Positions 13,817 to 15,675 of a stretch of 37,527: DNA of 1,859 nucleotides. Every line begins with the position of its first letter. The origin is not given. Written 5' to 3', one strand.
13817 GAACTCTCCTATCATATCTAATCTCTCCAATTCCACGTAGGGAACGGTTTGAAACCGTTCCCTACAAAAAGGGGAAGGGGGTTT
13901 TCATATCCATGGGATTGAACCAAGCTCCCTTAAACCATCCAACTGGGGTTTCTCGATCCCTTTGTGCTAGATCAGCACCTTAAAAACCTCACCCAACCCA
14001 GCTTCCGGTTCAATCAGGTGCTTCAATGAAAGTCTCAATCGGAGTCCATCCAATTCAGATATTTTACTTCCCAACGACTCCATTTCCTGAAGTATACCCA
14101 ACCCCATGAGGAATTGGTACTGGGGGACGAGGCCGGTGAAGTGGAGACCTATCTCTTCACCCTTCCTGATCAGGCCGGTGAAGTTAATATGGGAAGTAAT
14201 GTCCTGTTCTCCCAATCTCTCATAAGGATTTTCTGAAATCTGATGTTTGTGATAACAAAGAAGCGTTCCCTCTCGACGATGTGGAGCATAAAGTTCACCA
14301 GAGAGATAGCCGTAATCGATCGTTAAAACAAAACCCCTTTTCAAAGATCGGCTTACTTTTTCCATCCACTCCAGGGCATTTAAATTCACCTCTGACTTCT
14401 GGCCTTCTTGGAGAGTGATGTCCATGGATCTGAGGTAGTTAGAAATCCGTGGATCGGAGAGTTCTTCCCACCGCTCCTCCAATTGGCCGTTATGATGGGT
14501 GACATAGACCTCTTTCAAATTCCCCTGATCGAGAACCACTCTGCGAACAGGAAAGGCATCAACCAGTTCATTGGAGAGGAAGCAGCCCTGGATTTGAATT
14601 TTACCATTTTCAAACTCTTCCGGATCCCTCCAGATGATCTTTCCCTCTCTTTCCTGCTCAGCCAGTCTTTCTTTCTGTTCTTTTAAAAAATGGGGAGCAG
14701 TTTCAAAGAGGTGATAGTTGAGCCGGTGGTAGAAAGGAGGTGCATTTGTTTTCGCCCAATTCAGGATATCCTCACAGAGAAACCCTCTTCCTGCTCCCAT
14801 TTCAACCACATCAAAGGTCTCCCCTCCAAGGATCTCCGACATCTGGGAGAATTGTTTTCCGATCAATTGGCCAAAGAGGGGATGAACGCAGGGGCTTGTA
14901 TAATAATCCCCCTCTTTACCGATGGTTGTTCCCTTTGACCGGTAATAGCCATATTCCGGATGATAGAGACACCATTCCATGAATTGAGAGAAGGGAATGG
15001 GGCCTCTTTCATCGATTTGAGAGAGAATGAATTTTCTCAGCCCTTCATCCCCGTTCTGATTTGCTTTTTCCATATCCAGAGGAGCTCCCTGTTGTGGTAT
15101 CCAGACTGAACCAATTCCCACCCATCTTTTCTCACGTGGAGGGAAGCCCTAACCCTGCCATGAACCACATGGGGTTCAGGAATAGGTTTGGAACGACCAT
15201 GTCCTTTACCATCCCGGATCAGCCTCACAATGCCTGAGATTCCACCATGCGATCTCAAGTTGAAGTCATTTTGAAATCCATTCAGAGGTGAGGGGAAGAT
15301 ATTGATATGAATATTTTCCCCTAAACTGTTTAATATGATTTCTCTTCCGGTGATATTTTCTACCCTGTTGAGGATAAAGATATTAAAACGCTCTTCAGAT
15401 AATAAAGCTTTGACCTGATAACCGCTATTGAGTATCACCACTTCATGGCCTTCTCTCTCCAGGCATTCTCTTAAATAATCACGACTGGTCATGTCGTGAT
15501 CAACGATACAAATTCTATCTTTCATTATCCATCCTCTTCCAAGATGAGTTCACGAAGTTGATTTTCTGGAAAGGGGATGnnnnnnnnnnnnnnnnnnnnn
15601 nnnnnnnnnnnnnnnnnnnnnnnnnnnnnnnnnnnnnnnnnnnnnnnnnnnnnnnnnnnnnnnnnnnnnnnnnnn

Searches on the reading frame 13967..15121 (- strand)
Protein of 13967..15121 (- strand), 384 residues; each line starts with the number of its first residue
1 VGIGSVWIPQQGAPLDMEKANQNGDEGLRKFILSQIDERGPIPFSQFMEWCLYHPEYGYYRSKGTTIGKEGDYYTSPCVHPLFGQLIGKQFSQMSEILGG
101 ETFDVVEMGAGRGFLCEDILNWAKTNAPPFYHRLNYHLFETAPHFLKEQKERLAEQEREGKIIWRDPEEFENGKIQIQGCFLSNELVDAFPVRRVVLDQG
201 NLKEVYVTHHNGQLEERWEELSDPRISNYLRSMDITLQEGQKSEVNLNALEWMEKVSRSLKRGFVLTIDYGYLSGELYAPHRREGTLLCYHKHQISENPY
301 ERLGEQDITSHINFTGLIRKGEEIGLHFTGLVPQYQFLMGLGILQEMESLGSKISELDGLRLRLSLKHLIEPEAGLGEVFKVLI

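Call 4: search_protein_families(library=pfam, proteins=[window:13967-15121:-], max_evalue=0.01)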
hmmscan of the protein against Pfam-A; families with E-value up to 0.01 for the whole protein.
window:13967-15121:- (384 aa): 1 family
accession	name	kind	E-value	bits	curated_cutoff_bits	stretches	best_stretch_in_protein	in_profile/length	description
PF02636.23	Methyltransf_28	-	4.2e-65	220.1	23.3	1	86-331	1-248/249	Putative S-adenosyl-L-methionine-dependent methyltransferase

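Call 17: search_protein_families(library=ncbifam, proteins=[window:13967-15073:-], max_evalue=0.1)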
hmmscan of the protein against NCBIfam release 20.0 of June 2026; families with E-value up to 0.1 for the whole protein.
window:13967-15073:- (368 aa): 0 families

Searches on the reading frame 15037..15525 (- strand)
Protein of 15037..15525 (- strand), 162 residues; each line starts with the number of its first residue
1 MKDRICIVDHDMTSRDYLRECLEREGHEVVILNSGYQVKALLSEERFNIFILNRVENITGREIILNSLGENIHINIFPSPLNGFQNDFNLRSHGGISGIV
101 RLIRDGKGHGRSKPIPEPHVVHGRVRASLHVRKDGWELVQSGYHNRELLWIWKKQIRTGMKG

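Call 4: search_protein_families(library=pfam, proteins=[window:15037-15525:-], max_evalue=0.01)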
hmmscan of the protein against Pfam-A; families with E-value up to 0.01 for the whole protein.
window:15037-15525:- (162 aa): 1 family
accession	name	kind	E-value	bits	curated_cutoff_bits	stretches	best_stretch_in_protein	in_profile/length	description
PF00072.30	Response_reg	-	0.0004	21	30.2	1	5-53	1-49/111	Response regulator receiver domain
